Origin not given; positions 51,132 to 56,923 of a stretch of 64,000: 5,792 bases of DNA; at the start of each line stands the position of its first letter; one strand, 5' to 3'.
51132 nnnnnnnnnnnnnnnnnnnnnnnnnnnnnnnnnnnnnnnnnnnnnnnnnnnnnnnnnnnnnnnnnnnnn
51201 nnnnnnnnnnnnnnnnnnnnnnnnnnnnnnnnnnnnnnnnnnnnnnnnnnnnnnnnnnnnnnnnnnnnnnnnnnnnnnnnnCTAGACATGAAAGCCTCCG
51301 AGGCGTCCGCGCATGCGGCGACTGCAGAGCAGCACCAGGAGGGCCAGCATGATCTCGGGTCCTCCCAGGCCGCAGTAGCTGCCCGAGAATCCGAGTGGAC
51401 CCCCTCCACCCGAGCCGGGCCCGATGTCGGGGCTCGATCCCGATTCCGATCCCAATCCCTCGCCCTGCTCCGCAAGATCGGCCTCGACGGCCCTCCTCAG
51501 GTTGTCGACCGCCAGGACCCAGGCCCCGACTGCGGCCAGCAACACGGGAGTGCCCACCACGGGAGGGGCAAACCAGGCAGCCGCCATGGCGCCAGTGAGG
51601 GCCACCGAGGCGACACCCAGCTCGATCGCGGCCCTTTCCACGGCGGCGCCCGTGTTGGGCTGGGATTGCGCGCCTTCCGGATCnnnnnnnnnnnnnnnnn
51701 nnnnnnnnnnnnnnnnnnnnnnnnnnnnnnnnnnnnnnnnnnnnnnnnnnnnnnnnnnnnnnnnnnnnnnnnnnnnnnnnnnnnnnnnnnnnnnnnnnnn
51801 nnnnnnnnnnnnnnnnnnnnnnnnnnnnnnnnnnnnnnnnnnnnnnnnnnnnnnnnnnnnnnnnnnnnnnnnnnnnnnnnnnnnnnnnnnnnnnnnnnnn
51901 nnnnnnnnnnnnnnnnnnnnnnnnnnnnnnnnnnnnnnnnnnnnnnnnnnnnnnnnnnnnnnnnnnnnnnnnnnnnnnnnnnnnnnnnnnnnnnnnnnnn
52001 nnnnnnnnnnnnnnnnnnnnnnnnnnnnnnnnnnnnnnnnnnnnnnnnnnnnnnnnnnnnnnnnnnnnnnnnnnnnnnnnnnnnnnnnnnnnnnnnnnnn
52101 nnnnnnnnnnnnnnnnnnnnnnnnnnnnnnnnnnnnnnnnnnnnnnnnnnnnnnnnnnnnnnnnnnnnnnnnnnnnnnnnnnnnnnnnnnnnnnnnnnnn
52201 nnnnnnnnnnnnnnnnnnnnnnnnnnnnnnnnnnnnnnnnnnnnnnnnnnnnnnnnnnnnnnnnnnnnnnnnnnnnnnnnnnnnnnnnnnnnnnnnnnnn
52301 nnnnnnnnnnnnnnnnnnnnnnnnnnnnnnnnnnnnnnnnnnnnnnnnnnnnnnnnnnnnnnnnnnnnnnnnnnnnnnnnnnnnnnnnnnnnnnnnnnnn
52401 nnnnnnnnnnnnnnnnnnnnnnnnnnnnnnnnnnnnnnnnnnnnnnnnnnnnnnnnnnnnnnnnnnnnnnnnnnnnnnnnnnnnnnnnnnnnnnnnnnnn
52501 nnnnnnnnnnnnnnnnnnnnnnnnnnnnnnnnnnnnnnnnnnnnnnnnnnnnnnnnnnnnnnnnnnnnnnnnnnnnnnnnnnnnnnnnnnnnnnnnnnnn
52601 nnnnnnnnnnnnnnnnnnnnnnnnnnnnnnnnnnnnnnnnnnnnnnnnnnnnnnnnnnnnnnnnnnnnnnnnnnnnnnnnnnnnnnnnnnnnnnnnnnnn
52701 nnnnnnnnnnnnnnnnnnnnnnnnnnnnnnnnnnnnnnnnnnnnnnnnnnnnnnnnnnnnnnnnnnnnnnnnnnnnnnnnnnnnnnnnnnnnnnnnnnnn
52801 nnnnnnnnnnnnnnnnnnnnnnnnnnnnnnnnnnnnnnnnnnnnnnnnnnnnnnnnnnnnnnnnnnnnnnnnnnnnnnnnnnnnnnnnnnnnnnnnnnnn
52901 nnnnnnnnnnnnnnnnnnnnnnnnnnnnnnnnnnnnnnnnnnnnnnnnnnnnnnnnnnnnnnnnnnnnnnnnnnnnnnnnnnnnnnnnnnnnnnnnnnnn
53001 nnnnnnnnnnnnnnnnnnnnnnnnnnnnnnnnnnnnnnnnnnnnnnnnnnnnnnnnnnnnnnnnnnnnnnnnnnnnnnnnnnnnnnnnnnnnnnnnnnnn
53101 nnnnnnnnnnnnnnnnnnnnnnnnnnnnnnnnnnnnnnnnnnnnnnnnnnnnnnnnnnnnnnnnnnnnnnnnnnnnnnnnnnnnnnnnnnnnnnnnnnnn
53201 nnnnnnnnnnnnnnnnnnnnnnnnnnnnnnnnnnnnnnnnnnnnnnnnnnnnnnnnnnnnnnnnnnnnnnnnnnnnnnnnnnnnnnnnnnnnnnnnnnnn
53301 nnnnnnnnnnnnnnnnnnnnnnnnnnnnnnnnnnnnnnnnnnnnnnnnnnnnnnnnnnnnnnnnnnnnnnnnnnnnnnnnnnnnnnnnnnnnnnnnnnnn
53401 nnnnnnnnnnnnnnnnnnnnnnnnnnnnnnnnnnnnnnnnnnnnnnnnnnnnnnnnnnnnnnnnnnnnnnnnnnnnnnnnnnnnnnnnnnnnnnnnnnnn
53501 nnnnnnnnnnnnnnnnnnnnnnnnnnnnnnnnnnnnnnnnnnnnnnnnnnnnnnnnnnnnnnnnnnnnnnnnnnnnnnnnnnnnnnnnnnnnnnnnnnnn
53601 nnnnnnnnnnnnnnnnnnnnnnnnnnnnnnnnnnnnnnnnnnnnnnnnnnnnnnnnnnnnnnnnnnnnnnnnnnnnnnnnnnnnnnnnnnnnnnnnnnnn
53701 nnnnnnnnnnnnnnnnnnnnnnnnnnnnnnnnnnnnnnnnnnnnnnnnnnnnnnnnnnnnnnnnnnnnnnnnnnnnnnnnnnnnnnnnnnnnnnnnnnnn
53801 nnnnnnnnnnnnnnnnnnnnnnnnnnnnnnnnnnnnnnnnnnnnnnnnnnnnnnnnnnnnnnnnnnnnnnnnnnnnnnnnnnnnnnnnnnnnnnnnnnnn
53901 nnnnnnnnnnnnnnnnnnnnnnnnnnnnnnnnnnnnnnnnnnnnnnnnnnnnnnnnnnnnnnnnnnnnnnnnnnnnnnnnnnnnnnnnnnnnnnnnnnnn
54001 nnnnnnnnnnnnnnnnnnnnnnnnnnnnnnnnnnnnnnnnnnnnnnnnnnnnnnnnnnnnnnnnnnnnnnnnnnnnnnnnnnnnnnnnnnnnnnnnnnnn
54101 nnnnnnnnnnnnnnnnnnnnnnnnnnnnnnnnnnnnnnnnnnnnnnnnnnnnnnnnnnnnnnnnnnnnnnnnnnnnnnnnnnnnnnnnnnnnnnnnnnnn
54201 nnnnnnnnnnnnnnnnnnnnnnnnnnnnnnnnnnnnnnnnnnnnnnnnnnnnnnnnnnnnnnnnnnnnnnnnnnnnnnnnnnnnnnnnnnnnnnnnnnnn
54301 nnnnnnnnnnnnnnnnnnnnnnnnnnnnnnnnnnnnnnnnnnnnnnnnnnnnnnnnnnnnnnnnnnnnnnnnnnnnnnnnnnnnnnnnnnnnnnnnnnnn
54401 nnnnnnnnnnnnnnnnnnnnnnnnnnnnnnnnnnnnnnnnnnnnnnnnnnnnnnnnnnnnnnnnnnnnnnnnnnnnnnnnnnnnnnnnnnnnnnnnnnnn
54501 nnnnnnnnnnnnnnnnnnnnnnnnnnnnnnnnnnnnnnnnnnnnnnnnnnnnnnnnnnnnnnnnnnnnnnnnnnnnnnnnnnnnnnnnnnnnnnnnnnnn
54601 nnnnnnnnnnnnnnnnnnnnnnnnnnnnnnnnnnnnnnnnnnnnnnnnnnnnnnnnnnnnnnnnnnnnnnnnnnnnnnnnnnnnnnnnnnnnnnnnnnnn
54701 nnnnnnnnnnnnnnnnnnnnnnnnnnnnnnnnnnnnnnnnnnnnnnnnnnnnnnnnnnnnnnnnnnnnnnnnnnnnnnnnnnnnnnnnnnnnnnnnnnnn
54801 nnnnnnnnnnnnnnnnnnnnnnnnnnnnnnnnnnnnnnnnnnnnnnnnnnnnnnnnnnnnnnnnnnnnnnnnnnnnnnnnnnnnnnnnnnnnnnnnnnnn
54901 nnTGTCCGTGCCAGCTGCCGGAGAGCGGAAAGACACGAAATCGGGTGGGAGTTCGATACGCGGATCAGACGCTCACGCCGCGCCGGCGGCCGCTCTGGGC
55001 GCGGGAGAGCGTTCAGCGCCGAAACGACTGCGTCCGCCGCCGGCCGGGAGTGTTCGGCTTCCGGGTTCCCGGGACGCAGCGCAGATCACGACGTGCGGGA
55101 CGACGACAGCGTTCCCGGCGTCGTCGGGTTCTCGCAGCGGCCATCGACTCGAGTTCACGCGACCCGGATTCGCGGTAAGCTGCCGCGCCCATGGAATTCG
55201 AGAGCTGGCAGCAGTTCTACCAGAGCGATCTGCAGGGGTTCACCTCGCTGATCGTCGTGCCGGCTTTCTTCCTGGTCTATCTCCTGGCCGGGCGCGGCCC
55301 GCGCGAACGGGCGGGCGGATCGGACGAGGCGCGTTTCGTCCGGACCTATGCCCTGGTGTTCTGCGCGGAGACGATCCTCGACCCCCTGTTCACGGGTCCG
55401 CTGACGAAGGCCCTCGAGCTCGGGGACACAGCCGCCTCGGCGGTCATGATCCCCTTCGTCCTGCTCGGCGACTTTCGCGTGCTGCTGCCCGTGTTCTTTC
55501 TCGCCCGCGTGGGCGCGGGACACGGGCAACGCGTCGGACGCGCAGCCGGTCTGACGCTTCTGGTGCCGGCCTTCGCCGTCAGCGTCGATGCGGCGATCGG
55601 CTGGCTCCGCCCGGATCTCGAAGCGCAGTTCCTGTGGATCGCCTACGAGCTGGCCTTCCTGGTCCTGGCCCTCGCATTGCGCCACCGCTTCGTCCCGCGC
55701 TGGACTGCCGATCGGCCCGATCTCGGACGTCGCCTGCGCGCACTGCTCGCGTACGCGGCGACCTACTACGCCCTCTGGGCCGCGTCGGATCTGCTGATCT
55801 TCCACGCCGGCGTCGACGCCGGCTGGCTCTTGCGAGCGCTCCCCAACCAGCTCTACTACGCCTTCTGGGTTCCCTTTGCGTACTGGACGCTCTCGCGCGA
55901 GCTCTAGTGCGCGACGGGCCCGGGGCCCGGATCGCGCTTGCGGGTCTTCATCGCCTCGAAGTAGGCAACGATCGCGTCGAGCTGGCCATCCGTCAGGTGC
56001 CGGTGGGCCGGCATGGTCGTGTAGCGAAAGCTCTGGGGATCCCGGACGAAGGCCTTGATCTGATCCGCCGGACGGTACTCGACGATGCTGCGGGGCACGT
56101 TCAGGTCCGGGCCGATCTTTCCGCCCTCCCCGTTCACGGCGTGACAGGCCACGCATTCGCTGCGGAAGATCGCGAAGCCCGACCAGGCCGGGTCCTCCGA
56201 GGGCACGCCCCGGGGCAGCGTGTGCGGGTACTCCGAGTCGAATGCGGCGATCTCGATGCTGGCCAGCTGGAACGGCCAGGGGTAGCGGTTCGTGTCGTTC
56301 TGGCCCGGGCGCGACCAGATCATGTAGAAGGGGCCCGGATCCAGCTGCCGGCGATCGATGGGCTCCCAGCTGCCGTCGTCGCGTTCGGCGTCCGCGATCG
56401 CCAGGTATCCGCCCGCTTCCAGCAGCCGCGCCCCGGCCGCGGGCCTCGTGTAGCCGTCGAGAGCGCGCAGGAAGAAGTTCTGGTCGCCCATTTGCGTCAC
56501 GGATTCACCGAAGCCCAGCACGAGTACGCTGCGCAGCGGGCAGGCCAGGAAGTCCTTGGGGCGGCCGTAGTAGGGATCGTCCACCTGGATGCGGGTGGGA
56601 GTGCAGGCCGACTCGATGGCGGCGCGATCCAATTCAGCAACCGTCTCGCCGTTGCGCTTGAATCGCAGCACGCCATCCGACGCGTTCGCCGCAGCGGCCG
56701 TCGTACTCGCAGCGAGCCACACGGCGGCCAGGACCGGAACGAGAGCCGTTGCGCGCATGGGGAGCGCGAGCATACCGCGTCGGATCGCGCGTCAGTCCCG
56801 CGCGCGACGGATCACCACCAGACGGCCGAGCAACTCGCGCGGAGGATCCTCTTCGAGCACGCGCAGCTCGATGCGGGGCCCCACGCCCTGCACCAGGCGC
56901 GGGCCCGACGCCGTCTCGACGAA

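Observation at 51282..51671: RHS C-terminal payload is a hydrophobic helix pair plus a PEP-CTERM/MYXO-CTERM-like sorting tail, not a recognisable soluble toxin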

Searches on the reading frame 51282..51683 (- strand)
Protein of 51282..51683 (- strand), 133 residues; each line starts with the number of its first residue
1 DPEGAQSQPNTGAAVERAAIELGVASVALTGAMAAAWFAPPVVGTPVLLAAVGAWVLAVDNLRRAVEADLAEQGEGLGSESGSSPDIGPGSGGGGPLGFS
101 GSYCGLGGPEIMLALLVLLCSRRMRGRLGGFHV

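Call 3: search_protein_families(library=ncbifam, proteins=[window:51282-51683:-], max_evalue=10)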
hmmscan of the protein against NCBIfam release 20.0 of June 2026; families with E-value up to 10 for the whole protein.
window:51282-51683:- (133 aa): 0 families

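Call 4: search_protein_families(library=pfam, proteins=[window:51282-51683:-], max_evalue=10)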
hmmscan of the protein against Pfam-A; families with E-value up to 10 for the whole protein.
window:51282-51683:- (133 aa): 3 families
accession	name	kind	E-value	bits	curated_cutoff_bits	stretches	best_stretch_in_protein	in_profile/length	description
PF07264.17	EI24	-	0.0064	17.1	32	1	17-77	110-170/199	Sulfate transporter CysZ/Etoposide-induced protein 2.4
PF19744.4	DUF6232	-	0.35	11.8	27.4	1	8-65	29-81/117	Family of unknown function (DUF6232)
PF24165.1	TMP_C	-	0.38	11.3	27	1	62-77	17-32/36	Tape measure protein C-terminal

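Call 6: find_homologous_proteins(query=window:51285-51671:-, max_evalue=0.01)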
Query seq(129 aa): 472 candidates shared short words with the query, none scored E <= 0.01.

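Call 13: search_protein_representatives(protein=window:51282-51683:-)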
Query: 133 residues. Proteins with E-value up to 0.001 (for the whole library): 3; up to 1e-10: 2; up to 1e-30: 0. The best 3 are listed.
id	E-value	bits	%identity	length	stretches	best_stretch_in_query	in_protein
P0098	6.4e-24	100.8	50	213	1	1-128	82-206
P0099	7.7e-24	100.5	52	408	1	1-128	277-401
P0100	2.7e-05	40.5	42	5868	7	25-86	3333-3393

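Call 56: search_solved_structures(query=window:51282-51683:-, max_evalue=10)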
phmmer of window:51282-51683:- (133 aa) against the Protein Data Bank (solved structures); distinct sequences matched with E-value up to 10: 0.

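Call 67: find_encoding_contigs(protein=P0099, flank=6000, max_places=3)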
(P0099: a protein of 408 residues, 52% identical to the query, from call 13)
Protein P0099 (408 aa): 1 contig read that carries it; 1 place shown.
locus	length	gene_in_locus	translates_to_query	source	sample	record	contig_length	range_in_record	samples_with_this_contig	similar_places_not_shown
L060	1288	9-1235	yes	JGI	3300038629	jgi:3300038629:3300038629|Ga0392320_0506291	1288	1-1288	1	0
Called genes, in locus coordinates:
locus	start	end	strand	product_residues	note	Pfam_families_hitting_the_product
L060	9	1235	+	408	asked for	PF25023:TEN_YD-shell (faint)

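Call 68: find_encoding_contigs(protein=P0098, flank=6000, max_places=3)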
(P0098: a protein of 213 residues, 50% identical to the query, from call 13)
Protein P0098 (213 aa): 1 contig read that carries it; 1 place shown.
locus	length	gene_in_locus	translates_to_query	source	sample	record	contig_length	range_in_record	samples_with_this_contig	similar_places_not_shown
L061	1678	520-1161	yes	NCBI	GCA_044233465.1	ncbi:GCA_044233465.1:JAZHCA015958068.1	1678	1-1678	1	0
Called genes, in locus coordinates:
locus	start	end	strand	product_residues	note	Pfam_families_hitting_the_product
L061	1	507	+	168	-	?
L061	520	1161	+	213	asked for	-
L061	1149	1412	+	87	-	-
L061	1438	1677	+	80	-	?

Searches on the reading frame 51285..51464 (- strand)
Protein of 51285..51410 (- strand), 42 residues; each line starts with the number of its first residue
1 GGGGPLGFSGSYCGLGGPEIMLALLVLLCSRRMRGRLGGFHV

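Call 5: search_protein_families(library=ncbifam, proteins=[window:51285-51410:-, window:51285-51437:-], max_evalue=10)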
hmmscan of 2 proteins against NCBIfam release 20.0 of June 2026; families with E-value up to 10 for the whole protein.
seq(42 aa): 0 families

seq(51 aa): 0 families

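Call 18: search_protein_families(library=ncbifam, alignment_id=A2, max_evalue=10)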
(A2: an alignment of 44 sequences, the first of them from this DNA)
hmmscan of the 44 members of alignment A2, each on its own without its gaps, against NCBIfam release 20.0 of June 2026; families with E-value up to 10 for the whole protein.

A. member 1, seq(60 aa): 0 families

B. families by the number of members that match (of 44 scanned): 11 families
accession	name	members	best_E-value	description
NF051874.1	PVV_CTERM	5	0.021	PVV-CTERM domain-containing choice-of-anchor G protein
TIGR02595.1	PEP_CTERM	2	0.37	PEP-CTERM sorting domain-containing protein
TIGR03901.2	MYXO-CTERM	2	8.1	MYXO-CTERM sorting domain-containing protein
NF058583.1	LAXTG_small_WW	1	0.0027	LAXTG motif-containing small protein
NF038129.1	PEP_NF038129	1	0.022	NF038129 family PEP-CTERM protein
TIGR00880.1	2_A_01_02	1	0.069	multidrug resistance protein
NF033207.2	midcut_by_XrtH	1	0.099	midcut-by-XrtH protein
NF033465.3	PTPA-CTERM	1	0.11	PTPA-CTERM sorting domain-containing protein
TIGR02362.1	dhaK1b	1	0.31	DhaKLM operon coactivator DhaQ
NF058571.1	GVDTG_CTERM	1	1.2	GVDTG sorting domain-containing protein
TIGR03382.1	GC_trans_RRR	1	6.1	MYXO-CTERM sorting domain-containing protein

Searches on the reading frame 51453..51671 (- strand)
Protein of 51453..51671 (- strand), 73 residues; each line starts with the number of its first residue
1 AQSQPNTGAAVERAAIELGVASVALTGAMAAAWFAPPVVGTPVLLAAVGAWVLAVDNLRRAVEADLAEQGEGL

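Call 90: search_protein_families(library=pfam, proteins=[window:51453-51671:-], max_evalue=1)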
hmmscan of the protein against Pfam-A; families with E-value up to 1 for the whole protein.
seq(73 aa): 3 families
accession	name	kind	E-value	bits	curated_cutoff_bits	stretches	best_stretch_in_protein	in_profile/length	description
PF07264.17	EI24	-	0.0036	17.9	32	1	13-69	110-166/199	Sulfate transporter CysZ/Etoposide-induced protein 2.4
PF19744.4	DUF6232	-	0.07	14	27.4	1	4-61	29-81/117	Family of unknown function (DUF6232)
PF24165.1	TMP_C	-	0.18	12.3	27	1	58-73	17-32/36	Tape measure protein C-terminal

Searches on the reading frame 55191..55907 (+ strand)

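Call 51: search_protein_families(library=pfam, proteins=[window:55191-55907:+], max_evalue=1)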
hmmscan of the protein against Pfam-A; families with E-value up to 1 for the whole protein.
window:55191-55907:+ (238 aa): 2 families
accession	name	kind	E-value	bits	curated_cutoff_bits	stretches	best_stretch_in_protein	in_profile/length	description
PF20061.4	DUF6460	-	0.19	12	26.7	1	20-34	21-35/36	Domain of unknown function (DUF6460)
PF14110.11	DUF4282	-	0.7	11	27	1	3-35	33-65/86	Domain of unknown function (DUF4282)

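Call 99: search_protein_families(library=ncbifam, proteins=[window:55191-55907:+], max_evalue=1)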
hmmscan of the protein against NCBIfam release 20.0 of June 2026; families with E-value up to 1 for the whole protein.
window:55191-55907:+ (238 aa): 0 families

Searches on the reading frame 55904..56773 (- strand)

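Call 99: search_protein_families(library=ncbifam, proteins=[window:55904-56773:-], max_evalue=1)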
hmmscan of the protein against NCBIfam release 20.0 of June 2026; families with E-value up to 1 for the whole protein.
window:55904-56773:- (289 aa): 13 families
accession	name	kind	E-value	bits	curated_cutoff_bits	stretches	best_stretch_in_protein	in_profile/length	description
TIGR04485.1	thiosulf_SoxX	equivalog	2.1e-06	28.3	61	1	205-272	3-75/78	sulfur oxidation c-type cytochrome SoxX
NF050122.1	bc1_QcrC_actin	exception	1.2e-05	24.8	200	1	197-281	137-217/253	cytochrome bc1 complex diheme cytochrome c subunit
TIGR02603.1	CxxCH_TIGR02603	domain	1.4e-05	25.1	68.15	1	199-226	6-33/134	putative heme-binding domain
TIGR00782.1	ccoP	equivalog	2.4e-05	23.8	179.95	1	197-274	204-280/285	cytochrome-c oxidase, cbb3-type subunit III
NF045773.1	cytochro_C550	exception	0.0021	18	125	1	194-271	47-115/118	cytochrome c550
TIGR03874.1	4cys_cytochr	equivalog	0.003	17.3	161.75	1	196-235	33-72/143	c-type cytochrome, methanol metabolism-related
NF045774.1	cytochro_C551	exception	0.0034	17.3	118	1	199-273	42-107/110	cytochrome c551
NF045930.1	Cytc6PetJCyano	equivalog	0.028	14.4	135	1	198-271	30-101/110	cytochrome c6 PetJ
NF052248.1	SorU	equivalog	0.029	14.6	100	1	206-271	12-71/72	SorU family sulfite dehydrogenase c-type cytochrome subunit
NF011054.0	PRK14486.1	equivalog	0.057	12.9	447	1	199-278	218-293/294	putative bifunctional cbb3-type cytochrome c oxidase subunit II/cytochrome c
TIGR04494.1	c550_PedF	equivalog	0.062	13.2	122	1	201-226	56-81/133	cytochrome c-550 PedF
TIGR03872.1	cytochrome_MoxG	equivalog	0.065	13.4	147.8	1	199-225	47-72/133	cytochrome c(L), periplasmic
TIGR00453.1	ispD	equivalog_domain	0.17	11.3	181.3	1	14-62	113-161/219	2-C-methyl-D-erythritol 4-phosphate cytidylyltransferase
